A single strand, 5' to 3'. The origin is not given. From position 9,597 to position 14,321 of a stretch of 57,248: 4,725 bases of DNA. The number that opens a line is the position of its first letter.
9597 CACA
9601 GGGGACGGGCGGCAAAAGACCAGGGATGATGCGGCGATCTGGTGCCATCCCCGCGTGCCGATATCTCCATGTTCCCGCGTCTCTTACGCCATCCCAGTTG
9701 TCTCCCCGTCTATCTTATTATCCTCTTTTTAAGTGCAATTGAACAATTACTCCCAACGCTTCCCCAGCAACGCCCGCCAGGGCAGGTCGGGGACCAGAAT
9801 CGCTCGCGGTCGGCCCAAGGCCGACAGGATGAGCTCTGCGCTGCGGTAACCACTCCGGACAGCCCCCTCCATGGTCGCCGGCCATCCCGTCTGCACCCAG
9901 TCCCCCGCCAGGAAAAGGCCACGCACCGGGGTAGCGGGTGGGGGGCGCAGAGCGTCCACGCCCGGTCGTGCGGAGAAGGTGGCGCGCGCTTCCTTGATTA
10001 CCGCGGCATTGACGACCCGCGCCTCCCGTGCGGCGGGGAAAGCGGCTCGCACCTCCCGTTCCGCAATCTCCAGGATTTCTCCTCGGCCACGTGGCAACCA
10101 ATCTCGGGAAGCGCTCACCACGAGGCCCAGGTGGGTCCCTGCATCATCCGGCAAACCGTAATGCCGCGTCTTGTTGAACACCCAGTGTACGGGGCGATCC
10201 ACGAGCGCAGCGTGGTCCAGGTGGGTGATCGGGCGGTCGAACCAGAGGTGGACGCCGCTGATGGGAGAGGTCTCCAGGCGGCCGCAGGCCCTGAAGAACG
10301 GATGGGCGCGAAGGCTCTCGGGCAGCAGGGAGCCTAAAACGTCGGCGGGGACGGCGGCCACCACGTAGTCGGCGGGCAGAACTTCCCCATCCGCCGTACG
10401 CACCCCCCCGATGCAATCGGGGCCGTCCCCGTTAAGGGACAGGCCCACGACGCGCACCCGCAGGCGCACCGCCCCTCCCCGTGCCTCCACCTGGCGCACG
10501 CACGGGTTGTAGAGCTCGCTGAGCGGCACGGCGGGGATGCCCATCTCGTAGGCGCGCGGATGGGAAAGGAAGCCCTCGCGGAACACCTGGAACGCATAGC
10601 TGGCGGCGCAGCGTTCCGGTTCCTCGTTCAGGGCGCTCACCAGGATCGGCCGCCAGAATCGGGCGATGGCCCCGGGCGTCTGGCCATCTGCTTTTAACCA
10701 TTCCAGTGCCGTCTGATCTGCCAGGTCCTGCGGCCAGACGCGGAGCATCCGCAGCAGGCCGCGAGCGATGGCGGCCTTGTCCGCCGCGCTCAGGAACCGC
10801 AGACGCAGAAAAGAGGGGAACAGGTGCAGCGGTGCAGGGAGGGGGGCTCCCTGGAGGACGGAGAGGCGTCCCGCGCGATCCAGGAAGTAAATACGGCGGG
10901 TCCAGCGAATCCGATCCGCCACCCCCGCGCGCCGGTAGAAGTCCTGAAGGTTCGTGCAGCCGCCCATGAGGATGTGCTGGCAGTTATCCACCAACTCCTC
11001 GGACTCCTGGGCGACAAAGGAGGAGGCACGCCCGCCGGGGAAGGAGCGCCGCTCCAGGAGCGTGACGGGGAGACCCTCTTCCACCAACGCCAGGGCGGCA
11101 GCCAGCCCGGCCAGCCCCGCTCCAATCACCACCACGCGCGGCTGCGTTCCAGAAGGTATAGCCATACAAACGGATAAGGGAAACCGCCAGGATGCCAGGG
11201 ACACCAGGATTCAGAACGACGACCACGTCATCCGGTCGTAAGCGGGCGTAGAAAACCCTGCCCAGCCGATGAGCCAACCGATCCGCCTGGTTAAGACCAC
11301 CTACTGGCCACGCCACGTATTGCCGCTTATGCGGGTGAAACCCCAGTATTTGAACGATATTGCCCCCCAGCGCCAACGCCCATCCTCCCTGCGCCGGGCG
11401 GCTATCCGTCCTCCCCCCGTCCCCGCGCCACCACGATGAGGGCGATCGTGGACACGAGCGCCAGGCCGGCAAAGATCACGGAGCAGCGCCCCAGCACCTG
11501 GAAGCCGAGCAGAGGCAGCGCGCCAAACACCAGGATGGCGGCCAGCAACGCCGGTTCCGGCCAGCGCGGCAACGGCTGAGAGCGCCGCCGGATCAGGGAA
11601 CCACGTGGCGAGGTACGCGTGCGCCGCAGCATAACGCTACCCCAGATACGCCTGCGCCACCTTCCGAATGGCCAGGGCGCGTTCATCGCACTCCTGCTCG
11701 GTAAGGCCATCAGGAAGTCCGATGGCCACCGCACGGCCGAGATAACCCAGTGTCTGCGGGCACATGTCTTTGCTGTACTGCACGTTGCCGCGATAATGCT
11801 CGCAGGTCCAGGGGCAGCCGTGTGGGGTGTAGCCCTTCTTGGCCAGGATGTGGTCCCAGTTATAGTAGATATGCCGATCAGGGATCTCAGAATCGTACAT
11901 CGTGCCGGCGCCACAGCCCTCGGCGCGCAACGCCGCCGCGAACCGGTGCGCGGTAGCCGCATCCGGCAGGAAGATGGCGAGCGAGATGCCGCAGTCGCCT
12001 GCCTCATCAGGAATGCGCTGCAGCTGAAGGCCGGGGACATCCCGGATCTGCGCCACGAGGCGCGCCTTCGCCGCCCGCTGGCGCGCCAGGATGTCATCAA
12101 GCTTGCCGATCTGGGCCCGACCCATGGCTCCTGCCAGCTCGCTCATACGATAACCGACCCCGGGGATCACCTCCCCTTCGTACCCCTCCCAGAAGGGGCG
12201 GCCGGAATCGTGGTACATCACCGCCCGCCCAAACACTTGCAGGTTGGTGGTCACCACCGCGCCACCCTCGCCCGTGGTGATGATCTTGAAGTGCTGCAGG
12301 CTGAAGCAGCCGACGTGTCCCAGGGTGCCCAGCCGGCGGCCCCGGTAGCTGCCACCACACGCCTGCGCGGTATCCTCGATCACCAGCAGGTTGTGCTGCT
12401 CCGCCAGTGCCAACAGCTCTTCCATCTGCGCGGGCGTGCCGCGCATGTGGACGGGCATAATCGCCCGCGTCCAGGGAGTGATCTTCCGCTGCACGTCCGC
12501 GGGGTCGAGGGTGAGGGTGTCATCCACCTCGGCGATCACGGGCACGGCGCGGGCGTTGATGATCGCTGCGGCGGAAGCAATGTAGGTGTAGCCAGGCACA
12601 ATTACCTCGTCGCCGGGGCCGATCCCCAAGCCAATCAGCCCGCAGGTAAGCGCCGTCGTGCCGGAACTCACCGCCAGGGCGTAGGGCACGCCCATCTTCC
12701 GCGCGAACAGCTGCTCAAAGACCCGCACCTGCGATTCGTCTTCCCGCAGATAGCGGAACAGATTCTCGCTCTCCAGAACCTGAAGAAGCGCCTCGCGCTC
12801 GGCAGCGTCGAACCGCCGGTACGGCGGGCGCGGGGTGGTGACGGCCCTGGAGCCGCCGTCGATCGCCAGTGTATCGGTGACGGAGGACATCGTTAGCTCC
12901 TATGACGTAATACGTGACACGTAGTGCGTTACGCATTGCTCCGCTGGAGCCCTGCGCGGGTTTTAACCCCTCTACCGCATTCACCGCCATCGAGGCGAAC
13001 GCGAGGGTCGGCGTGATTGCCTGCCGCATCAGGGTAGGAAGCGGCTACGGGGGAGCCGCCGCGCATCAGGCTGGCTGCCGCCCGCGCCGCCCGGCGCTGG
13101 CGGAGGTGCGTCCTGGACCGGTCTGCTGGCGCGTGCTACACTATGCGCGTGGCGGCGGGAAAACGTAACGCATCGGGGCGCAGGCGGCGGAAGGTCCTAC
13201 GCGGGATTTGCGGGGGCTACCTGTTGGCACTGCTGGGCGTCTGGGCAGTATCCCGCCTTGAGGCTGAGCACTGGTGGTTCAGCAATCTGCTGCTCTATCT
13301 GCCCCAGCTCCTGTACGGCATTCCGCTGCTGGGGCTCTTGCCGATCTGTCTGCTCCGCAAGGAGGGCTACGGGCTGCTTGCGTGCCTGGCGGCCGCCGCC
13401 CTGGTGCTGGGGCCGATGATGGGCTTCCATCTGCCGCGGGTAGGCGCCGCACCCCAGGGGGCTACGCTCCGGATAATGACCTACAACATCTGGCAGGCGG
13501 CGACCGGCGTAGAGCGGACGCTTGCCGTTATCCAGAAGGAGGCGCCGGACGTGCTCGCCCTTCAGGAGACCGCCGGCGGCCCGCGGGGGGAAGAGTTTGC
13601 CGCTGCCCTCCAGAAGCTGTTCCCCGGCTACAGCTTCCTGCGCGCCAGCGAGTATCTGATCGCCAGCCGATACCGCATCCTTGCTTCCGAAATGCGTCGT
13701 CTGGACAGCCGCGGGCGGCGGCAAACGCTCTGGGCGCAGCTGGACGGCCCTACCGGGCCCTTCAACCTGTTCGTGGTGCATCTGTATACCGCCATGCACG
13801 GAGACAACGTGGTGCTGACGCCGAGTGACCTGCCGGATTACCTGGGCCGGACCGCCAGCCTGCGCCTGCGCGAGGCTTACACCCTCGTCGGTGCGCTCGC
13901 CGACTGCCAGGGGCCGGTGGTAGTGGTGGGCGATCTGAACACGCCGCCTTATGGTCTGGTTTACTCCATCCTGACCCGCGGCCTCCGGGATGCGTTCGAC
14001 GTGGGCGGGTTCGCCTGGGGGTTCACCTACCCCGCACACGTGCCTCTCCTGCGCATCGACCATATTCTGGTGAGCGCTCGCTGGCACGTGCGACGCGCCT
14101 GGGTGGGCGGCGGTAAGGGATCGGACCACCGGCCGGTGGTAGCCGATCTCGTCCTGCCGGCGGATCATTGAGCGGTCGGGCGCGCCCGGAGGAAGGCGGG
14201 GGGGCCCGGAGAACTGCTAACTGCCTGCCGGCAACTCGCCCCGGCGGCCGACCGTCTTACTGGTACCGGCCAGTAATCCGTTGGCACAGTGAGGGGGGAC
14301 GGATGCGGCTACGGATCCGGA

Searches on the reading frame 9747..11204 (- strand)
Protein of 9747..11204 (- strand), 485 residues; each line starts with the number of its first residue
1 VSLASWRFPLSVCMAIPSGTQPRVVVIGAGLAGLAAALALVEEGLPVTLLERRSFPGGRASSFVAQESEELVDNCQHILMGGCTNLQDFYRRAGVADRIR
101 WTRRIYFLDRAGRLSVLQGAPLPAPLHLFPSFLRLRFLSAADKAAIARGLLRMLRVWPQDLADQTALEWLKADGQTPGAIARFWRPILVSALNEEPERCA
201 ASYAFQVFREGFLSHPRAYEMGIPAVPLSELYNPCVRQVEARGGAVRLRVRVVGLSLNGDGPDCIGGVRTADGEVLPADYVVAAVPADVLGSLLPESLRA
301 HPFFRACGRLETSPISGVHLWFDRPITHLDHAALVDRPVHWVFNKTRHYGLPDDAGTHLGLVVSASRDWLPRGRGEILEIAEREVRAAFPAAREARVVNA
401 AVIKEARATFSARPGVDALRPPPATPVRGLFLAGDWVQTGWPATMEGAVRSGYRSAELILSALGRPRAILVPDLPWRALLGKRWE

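Call 10: search_protein_families(library=pfam, proteins=[window:9747-11204:-], max_evalue=0.001)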
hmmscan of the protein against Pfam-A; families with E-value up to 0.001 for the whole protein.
window:9747-11204:- (485 aa): 11 families
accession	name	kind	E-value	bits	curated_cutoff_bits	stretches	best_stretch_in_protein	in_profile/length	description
PF01593.30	Amino_oxidase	-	1.3e-49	170.2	19.8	1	31-460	1-443/443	Flavin containing amine oxidoreductase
PF01266.30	DAO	-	1.6e-15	57.9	27.9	1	23-440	1-339/353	FAD dependent oxidoreductase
PF13450.12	NAD_binding_8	-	3.8e-13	50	21.9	1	26-92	1-67/68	NAD(P)-binding Rossmann-like domain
PF12831.13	FAD_oxidored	-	3e-08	33.8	27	1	24-67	2-45/416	FAD dependent oxidoreductase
PF00890.30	FAD_binding_2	-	1.4e-07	31.5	20.4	1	24-61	2-37/414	FAD binding domain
PF07992.20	Pyr_redox_2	-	2e-07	31.1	26.1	1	23-59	2-39/291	Pyridine nucleotide-disulphide oxidoreductase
PF01494.25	FAD_binding_3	-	2.3e-05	24.2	22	1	23-54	3-34/349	FAD binding domain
PF01134.28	GIDA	-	4e-05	23.3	22.1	1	24-57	2-29/391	Glucose inhibited division protein A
PF13454.12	NAD_binding_9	-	0.00018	22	21.8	0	25-83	1-61/155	FAD-NAD(P)-binding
PF00070.33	Pyr_redox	-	0.0005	21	22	1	23-57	1-35/82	Pyridine nucleotide-disulphide oxidoreductase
PF01946.23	Thi4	-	0.00051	19.8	26.2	1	24-59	20-56/235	Thi4 family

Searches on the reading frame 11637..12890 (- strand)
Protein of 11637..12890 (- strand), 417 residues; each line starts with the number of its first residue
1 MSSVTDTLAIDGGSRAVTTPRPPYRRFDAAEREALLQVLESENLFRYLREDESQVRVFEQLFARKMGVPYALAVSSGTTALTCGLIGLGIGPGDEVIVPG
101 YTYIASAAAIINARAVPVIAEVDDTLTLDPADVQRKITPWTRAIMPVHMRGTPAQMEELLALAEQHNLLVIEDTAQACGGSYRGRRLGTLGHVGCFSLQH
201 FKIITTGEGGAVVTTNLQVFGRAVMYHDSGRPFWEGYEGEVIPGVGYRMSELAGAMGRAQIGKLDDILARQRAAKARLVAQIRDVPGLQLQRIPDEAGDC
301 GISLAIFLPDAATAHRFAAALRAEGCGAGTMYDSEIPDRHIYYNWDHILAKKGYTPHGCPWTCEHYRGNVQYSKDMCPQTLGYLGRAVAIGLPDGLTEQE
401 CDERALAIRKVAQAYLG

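Call 10: search_protein_families(library=pfam, proteins=[window:11637-12890:-], max_evalue=0.001)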
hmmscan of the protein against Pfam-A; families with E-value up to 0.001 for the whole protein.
window:11637-12890:- (417 aa): 4 families
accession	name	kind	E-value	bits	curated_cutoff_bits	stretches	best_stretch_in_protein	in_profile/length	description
PF01041.23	DegT_DnrJ_EryC1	-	5.9e-78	263.1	19.8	1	30-336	6-311/360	DegT/DnrJ/EryC1/StrS aminotransferase family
PF00155.27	Aminotran_1_2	-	9.1e-07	28.8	19.7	1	34-175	25-187/361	Aminotransferase class I and II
PF01053.26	Cys_Met_Meta_PP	-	1.2e-06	27.8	27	1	38-173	38-173/381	Cys/Met metabolism PLP-dependent enzyme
PF00266.25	Aminotran_5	-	0.00024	20.7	21.5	0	74-179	67-181/371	Aminotransferase class-V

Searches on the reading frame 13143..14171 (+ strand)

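Call 9: search_protein_families(library=pfam, proteins=[window:13143-14171:+], max_evalue=0.001)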
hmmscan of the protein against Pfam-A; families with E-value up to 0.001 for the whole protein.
window:13143-14171:+ (342 aa): 1 family
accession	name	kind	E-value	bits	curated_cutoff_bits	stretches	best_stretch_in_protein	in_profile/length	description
PF03372.29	Exo_endo_phos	-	1.9e-26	93.6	24.5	1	112-329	1-225/225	Endonuclease/Exonuclease/phosphatase family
